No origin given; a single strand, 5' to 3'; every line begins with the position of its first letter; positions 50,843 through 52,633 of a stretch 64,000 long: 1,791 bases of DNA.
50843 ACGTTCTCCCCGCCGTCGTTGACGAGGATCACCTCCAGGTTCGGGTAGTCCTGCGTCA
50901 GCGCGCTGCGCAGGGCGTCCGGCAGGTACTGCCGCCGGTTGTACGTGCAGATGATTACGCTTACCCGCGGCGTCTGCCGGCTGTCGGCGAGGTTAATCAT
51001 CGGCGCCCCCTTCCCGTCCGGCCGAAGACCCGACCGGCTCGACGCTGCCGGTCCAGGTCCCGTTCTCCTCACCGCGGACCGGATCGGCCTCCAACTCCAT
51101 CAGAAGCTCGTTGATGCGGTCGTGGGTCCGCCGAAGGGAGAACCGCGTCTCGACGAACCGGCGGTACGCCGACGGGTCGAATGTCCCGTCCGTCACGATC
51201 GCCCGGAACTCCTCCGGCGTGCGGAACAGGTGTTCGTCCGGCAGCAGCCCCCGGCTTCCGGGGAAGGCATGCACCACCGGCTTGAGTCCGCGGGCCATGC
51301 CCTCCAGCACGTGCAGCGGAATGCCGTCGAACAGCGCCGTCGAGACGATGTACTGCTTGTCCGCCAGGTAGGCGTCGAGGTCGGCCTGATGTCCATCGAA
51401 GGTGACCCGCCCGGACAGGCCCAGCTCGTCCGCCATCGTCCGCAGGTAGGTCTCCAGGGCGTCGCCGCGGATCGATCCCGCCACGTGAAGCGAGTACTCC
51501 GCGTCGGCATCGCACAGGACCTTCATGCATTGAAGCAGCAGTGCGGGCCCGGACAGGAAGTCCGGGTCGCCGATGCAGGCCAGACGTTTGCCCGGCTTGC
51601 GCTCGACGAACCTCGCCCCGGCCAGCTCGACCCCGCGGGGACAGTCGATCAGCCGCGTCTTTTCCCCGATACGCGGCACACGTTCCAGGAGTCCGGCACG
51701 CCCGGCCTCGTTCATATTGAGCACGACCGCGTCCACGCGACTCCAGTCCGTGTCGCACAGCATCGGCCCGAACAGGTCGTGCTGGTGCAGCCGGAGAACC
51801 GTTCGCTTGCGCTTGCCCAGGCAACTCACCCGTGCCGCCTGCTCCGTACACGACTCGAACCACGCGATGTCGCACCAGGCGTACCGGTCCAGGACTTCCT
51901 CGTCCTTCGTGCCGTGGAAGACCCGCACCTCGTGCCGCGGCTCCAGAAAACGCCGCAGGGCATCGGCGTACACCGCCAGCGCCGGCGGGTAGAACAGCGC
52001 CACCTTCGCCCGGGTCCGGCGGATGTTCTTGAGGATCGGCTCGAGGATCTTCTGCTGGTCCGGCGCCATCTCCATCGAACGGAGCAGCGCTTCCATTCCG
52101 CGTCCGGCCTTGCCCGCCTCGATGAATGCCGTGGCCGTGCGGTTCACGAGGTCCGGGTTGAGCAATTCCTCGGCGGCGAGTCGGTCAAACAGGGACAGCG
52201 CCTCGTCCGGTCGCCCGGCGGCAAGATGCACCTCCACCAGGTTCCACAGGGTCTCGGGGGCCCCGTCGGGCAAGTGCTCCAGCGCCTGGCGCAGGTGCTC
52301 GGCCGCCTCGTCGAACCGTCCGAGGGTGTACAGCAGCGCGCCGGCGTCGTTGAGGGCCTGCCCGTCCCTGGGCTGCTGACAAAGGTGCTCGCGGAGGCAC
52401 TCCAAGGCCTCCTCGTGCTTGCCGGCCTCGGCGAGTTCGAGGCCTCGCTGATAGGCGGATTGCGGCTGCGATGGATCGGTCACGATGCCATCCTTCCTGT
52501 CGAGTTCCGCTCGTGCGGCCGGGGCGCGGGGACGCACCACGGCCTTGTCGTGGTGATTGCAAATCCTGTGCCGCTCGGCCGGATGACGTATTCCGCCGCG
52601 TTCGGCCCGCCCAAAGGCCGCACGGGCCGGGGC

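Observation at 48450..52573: Sigma-54-type promoter driving a TPR-GT1 / GT2 / TPR / small-protein operon immediately upstream of flgL-flgK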

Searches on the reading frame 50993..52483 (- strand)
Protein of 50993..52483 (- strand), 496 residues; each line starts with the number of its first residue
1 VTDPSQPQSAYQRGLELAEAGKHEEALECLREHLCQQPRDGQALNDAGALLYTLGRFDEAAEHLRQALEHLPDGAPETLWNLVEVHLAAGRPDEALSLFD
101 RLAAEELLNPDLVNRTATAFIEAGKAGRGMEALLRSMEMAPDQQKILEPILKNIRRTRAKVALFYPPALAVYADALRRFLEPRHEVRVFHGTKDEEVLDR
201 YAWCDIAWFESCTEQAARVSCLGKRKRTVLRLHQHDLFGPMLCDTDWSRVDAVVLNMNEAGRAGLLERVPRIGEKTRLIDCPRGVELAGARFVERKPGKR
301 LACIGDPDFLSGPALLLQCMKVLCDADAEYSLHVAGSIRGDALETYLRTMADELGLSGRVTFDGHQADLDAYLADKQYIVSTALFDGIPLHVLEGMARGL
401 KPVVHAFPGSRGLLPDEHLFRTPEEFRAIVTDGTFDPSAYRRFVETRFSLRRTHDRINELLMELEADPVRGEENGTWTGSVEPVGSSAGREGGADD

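Call 8: search_protein_families(library=pfam, proteins=[window:50993-52483:-], max_evalue=0.01)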
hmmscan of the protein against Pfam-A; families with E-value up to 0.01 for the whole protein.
window:50993-52483:- (496 aa): 21 families
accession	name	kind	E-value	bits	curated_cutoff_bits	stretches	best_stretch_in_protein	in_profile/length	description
PF14559.12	TPR_19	-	1.2e-14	54.8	25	3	54-106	4-55/68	Tetratricopeptide repeat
PF00534.26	Glycos_transf_1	-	7.1e-12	45.6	26.4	1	311-414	28-131/172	Glycosyl transferases group 1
PF07719.23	TPR_2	-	8.7e-12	44.6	27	1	42-73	2-33/34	Tetratricopeptide repeat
PF00515.34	TPR_1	-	2.8e-11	43.2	27.8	1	43-73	3-33/34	Tetratricopeptide repeat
PF13432.12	TPR_16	-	6.2e-11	43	32.7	2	11-73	1-63/65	Tetratricopeptide repeat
PF13428.12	TPR_14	-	8.4e-11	41.9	23.5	1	76-111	1-36/44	Tetratricopeptide repeat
PF13692.12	Glyco_trans_1_4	-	2.8e-10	41.1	27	1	301-414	4-115/142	Glycosyl transferases group 1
PF07721.20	TPR_4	-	3.6e-09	36.8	27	1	76-101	1-26/26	Tetratricopeptide repeat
PF13424.12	TPR_12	-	1.1e-08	35.6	30.1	1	18-70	14-74/77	Tetratricopeptide repeat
PF13176.12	TPR_7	-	1.5e-06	28.3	27.9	0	81-106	4-31/36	Tetratricopeptide repeat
PF13181.12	TPR_8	-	3.1e-06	27.4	25.7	0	42-69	2-29/34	Tetratricopeptide repeat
PF13374.12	TPR_10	-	2.1e-05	24.8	27.5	1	43-69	4-30/42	Tetratricopeptide repeat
PF13414.12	TPR_11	-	5.9e-05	23.1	26.8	0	49-74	2-27/42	TPR repeat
PF17874.7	TPR_MalT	-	6.1e-05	22.9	45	1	23-110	103-193/336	MalT-like TPR region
PF13371.12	TPR_9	-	0.00019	21.8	35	1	19-74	7-62/73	Tetratricopeptide repeat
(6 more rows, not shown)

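Call 9: search_protein_families(library=ncbifam, proteins=[window:50993-52483:-], max_evalue=0.01)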
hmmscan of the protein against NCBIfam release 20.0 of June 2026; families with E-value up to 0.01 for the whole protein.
window:50993-52483:- (496 aa): 17 families
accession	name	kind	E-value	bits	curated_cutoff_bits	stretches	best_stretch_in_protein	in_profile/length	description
TIGR02917.1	PEP_TPR_lipo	equivalog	4e-11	41.5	312.2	1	4-143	258-396/899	XrtA/PEP-CTERM system TPR-repeat protein PrsT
NF040959.1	MamA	equivalog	9.6e-10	38.2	200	2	3-73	67-137/204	magnetosome protein MamA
TIGR02521.1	type_IV_pilW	equivalog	1.4e-08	34.6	154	1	3-147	61-206/234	type IV pilus biogenesis/stability protein PilW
NF033762.1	social_mot_Tgl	equivalog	1.5e-08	34.3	225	1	10-108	34-132/252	social motility TPR repeat lipoprotein Tgl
NF041876.1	EPS_EpsE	equivalog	1.3e-05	24.6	400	1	300-417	216-337/389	exopolysaccharide biosynthesis GT4 family glycosyltransferase EpsE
TIGR03088.1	stp2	hypoth_equivalog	1.7e-05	24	409.05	1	328-405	228-301/374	TIGR03088 family PEP-CTERM/XrtA system glycosyltransferase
NF007396.0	PRK09922.1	equivalog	1.8e-05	23.8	385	1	320-402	203-286/361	lipopolysaccharide 1,6-galactosyltransferase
TIGR00540.1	TPR_hemY_coli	hypoth_equivalog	0.0002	20.2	142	1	18-99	303-382/385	heme biosynthesis-associated TPR protein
TIGR02552.1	LcrH_SycD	equivalog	0.0003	20.5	104.8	1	51-145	28-121/136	SycD/LcrH family type III secretion system chaperone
NF008520.0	PRK11447.1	equivalog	0.0025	15.6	858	1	9-81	271-343/1157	cellulose synthase complex outer membrane protein BcsC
TIGR04510.1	mod_pep_cyc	subfamily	0.0034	15.9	400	1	8-146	502-635/814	putative peptide modification system cyclase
NF053617.1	SARPRegAfsRStmc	equivalog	0.0037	15.3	1430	0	38-102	773-842/986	SARP-family global regulator AfsR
NF033920.0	C39_PA2778_fam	equivalog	0.0039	16.6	150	1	6-100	155-248/255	PA2778 family cysteine peptidase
TIGR02795.1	tol_pal_ybgF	equivalog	0.0044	17.6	90.1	1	7-103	2-103/119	tol-pal system protein YbgF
NF052400.1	M48_BAM_BepA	equivalog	0.0072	15.1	570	0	6-106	306-405/483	beta-barrel assembly-enhancing protease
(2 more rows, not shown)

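Call 14: find_homologous_proteins(query=window:50993-52483:-, max_evalue=0.00001)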
Query window:50993-52483:- (496 aa): 179 proteins with E <= 0.00001 among 8000 candidates; the best 120 are listed.
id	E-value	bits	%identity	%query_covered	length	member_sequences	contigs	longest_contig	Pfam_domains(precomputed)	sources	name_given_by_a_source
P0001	2.2e-243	827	73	100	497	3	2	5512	PF07721.21,PF14559.13,PF00534.27,PF00515.35,PF13424.13,PF13176.13,PF13432.13,PF13428.13,PF13181.13,PF07719.24,PF13692.13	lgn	-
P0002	2.0e-134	467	47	95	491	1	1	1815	PF14559.13,PF00534.27,PF13414.13,PF13371.13,PF00515.35,PF13432.13,PF07719.24,PF13692.13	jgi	jgi:tetratricopeptide (TPR) repeat protein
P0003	2.7e-133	464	49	95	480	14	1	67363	PF14559.13,PF00534.27,PF00515.35,PF13424.13,PF13432.13,PF07719.24,PF13692.13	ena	-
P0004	5.1e-131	456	45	98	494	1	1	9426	PF13414.13,PF13176.13,PF13428.13,PF13692.13,PF07721.21,PF14559.13,PF00534.27,PF13371.13,PF00515.35,PF13424.13,PF13432.13,PF07719.24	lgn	-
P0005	5.8e-131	456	46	99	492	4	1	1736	PF14559.13,PF00534.27,PF13424.13,PF13432.13,PF07719.24,PF13692.13,PF13374.13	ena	-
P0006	2.1e-129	451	46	99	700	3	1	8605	PF13489.13,PF08241.19,PF13692.13,PF13847.13,PF14559.13,PF00534.27,PF13371.13,PF13649.13,PF13424.13,PF13432.13,PF08242.19,PF07719.24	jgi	-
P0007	6.1e-128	446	46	93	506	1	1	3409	PF07721.21,PF14559.13,PF00534.27,PF13424.13,PF13432.13,PF13428.13,PF07719.24,PF13692.13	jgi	jgi:glycosyltransferase involved in cell wall biosynthesis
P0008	5.2e-123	430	44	100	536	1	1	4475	PF07721.21,PF14559.13,PF00534.27,PF13424.13,PF13432.13,PF13428.13,PF07719.24,PF13692.13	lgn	-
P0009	7.1e-117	409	44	93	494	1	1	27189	PF00534.27,PF13432.13,PF13428.13,PF07719.24,PF13692.13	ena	-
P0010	1.4e-114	402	43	94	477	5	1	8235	PF14559.13,PF00534.27,PF13414.13,PF00515.35,PF13424.13,PF13432.13,PF13428.13,PF13181.13,PF07719.24,PF13692.13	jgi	jgi:glycosyltransferase involved in cell wall biosynthesis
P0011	2.5e-114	401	43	93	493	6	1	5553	PF14559.13,PF00534.27,PF13424.13,PF13176.13,PF13432.13,PF13428.13,PF07719.24,PF13692.13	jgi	-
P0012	5.4e-114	400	43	99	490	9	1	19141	PF07721.21,PF14559.13,PF00534.27,PF13371.13,PF00515.35,PF13424.13,PF13176.13,PF13432.13,PF13428.13,PF07719.24,PF13692.13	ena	-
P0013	5.7e-114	400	45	92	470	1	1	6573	PF07721.21,PF14559.13,PF00534.27,PF00515.35,PF13424.13,PF13432.13,PF13428.13,PF07719.24,PF13692.13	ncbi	-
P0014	1.7e-113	398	43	92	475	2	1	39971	PF13431.13,PF23914.2,PF13414.13,PF12569.15,PF13428.13,PF13692.13,PF07721.21,PF14559.13,PF00534.27,PF00515.35,PF13424.13,PF13432.13,PF07719.24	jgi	-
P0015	1.1e-112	396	44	95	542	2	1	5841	PF14559.13,PF00534.27,PF13432.13,PF13428.13,PF07719.24,PF13692.13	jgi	jgi:hypothetical protein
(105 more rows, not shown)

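Call 16: find_related_loci(query=A1, collection=genome_contigs, flank=8000)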
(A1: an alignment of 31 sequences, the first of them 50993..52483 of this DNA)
Query A1 (496 aa) in genome_contigs; peptide patterns used: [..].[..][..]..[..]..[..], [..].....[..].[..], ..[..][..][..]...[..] (x = any residue, [..] = any of these).
325 stretches matched a pattern; 265 encode a relative of the query (tblastn E <= 1e-3); the best 80 are kept; 80 distinct loci.
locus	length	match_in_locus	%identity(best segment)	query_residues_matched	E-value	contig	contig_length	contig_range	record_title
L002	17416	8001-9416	48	1-472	2e-137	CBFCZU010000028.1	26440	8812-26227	MAG TPA_asm: uncultured Planctomycetales bacterium isolate SRR26215681_concoct_196 genome assembly, contig: ERZ25073475.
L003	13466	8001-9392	42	1-467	4e-119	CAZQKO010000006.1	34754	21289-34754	MAG TPA_asm: uncultured Pirellulales bacterium isolate binchicken_co262_29 genome assembly, contig: NODE_1074_length_347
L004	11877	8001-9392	42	1-467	6e-117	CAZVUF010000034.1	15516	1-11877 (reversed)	MAG TPA_asm: uncultured Pirellulales bacterium isolate SRP214966_co4_210 genome assembly, contig: NODE_3482_length_15516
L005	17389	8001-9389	41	9-472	2e-116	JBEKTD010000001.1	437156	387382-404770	MAG: Sedimentisphaerales bacterium isolate SPRUCE 54 SPRUCE_54_1, whole genome shotgun sequence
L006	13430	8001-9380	43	10-469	2e-116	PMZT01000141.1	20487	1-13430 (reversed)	MAG: Planctomycetia bacterium isolate fen_1346 73.20110800_E3D.93_contig_28579, whole genome shotgun sequence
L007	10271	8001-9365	41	11-467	5e-116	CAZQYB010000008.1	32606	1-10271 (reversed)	MAG TPA_asm: uncultured Pirellulales bacterium isolate SRP068000_co3_530 genome assembly, contig: NODE_801_length_32606_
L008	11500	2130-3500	40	9-467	2e-115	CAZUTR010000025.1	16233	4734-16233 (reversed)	MAG TPA_asm: uncultured Pirellulales bacterium isolate binchicken_co89_511 genome assembly, contig: NODE_6573_length_162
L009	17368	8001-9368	41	11-467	5e-115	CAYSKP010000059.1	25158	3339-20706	MAG TPA_asm: uncultured Pirellulales bacterium isolate binchicken_co216_239 genome assembly, contig: k141_4818025, whole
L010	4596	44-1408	40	11-467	9e-116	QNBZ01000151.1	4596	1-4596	MAG: Planctomycetota bacterium isolate B140_G9 B140_Guay9_scaffold_38024, whole genome shotgun sequence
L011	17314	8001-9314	44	11-450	9e-115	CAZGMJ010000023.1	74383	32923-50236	MAG TPA_asm: uncultured Pirellulales bacterium isolate binchicken_co17_417 genome assembly, contig: NODE_1090_length_743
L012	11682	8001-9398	45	1-465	7e-115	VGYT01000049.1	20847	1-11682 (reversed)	MAG: Planctomycetota bacterium isolate M_DeepCast_400m_m2_048 M_DeepCast_400m_m2_048_Ga0194112_10003828, whole genome sh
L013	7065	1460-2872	41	6-480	2e-114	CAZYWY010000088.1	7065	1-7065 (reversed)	MAG TPA_asm: uncultured Pirellulales bacterium isolate SRP214966_co4_474 genome assembly, contig: NODE_13960_length_7065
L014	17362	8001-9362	43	11-466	5e-114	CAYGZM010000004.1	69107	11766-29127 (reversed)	MAG TPA_asm: uncultured Pirellulales bacterium isolate ERP119294_co1_448 genome assembly, contig: NODE_378_length_69107_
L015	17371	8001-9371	39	9-467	9e-114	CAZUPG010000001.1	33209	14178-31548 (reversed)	MAG TPA_asm: uncultured Pirellulales bacterium isolate binchicken_co100_69 genome assembly, contig: NODE_1948_length_332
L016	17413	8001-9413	41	9-479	2e-113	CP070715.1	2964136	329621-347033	MAG: Planctomycetota bacterium isolate bin49 chromosome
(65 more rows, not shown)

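Call 30: search_solved_structures(query=window:50993-52483:-, max_evalue=0.01)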
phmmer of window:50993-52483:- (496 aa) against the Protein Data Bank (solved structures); distinct sequences matched with E-value up to 0.01: 71 (the best 60 are shown).
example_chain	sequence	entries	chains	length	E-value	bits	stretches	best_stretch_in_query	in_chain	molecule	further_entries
9qhb_A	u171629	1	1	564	2.8e-28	102.2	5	3-101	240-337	Engineered tetratricopeptide repeat protein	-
8bu0_A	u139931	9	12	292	1.1e-21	80.5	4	3-101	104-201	Consensus tetratricopeptide repeat protein | Crystal structure of an 8-repeat consensus TPR superhelix with Zinc. | Monomer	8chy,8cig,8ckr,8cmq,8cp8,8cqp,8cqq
5i9h_A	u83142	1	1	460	1.7e-19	73.2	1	17-139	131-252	pentatricopeptide repeat protein dPPR-U8G2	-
5i9f_A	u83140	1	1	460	2.2e-19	72.9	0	17-138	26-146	pentatricopeptide repeat protein dPPR-U10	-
9qhc_A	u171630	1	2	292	7e-19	71.3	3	3-101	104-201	Engineered tetratricopeptide repeat protein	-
5i9d_A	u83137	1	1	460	8.2e-18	67.7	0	17-138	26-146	pentatricopeptide repeat protein dPPR-U8A2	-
5i9g_C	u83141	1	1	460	1.6e-16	63.5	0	17-138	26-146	pentatricopeptide repeat protein dPPR-U8C2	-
6een_A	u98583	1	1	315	1.5e-13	53.7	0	54-140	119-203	Designer Pentatricopeptide Protein dPPR10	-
6een_B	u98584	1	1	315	3.2e-13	52.6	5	17-140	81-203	Designer Pentatricopeptide Protein dPPR10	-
5orq_A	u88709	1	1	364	4.5e-13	52.1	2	17-139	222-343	cPPR-Telo1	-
5orm_A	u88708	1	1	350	1e-12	50.9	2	17-139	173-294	cPPR-Telo1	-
4pjq_A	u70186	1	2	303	1.8e-12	50.1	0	54-139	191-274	Pentatricopeptide repeat protein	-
4pjr_A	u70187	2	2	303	2e-11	46.7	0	88-139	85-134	Pentatricopeptide repeat protein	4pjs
6een_C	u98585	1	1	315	1.1e-10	44.2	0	17-140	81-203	Designer Pentatricopeptide Protein dPPR10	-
8ch0_A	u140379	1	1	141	1.1e-10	44.2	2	10-101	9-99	Consensus tetratricopeptide repeat protein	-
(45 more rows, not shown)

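Call 45: predict_structure(alignment_id=A1)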
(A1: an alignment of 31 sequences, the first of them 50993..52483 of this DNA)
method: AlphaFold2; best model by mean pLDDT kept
length: 496 residues; sequences in the alignment: 31
mean_pLDDT: 89.9   pTM: 0.82
mean pLDDT of the five models: 89.9, 89.1, 88.9, 88.1, 87.9
residues with pLDDT >= 90: 396; 70-90: 63; 50-70: 9; < 50: 28
segments of 3 or more residues with pLDDT < 50: 1-4, 473-496
pLDDT, mean of each block of 10 residues (from residue 1): 60 96 97 96 97 98 96 85 97 95 93 97 94 95 95 95 90 89 94 90 95 90 90 88 92 94 94 95 91 96 90 95 98 92 94 96 93 97 85 96 95 95 98 96 95 94 84 41 35 28
secondary structure, 60 per line:
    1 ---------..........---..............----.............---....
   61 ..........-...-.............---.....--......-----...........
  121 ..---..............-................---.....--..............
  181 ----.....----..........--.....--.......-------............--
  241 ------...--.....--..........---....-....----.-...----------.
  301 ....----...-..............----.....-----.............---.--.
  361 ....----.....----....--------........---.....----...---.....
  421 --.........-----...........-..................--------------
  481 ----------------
elements in order: H10-19 H23-36 H41-53 H57-70 H76-88 H92-96 H99-104 H110-122 H126-139 H141-156 E160-164 H167-180 E185-189 H194-203 E206-210 H213-219 E227-233 H234-238 E252-256 H259-268 H272-275 E277-280 E300-304 H313-326 E331-335 H341-353 E360-364 H369-373 E378-381 H390-397 E401-405 H423-431 H437-447 H450-466

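Call 60: list_cluster_members(proteins=[P0121, window:50993-52483:-, window:48450-48791:-, window:1517-2923:-])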
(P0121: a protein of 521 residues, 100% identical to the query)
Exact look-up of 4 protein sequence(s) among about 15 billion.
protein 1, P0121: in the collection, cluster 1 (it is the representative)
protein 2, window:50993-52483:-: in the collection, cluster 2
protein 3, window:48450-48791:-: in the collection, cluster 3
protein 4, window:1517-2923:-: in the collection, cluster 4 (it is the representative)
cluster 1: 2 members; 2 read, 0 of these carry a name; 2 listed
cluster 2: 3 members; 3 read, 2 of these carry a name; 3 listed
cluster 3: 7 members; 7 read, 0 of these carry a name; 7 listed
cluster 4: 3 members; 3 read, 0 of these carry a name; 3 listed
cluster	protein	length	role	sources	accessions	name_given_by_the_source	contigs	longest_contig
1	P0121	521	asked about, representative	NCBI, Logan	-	-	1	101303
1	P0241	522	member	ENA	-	-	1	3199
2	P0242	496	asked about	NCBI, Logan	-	-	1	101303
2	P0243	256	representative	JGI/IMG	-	hypothetical protein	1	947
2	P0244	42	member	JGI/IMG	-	hypothetical protein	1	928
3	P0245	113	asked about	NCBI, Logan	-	-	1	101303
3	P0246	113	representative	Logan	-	-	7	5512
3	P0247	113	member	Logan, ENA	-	-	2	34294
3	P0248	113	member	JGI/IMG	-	-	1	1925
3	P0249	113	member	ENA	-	-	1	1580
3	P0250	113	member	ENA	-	-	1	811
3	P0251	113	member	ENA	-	-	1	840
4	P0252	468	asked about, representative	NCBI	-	-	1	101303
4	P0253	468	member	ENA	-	-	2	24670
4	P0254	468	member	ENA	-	-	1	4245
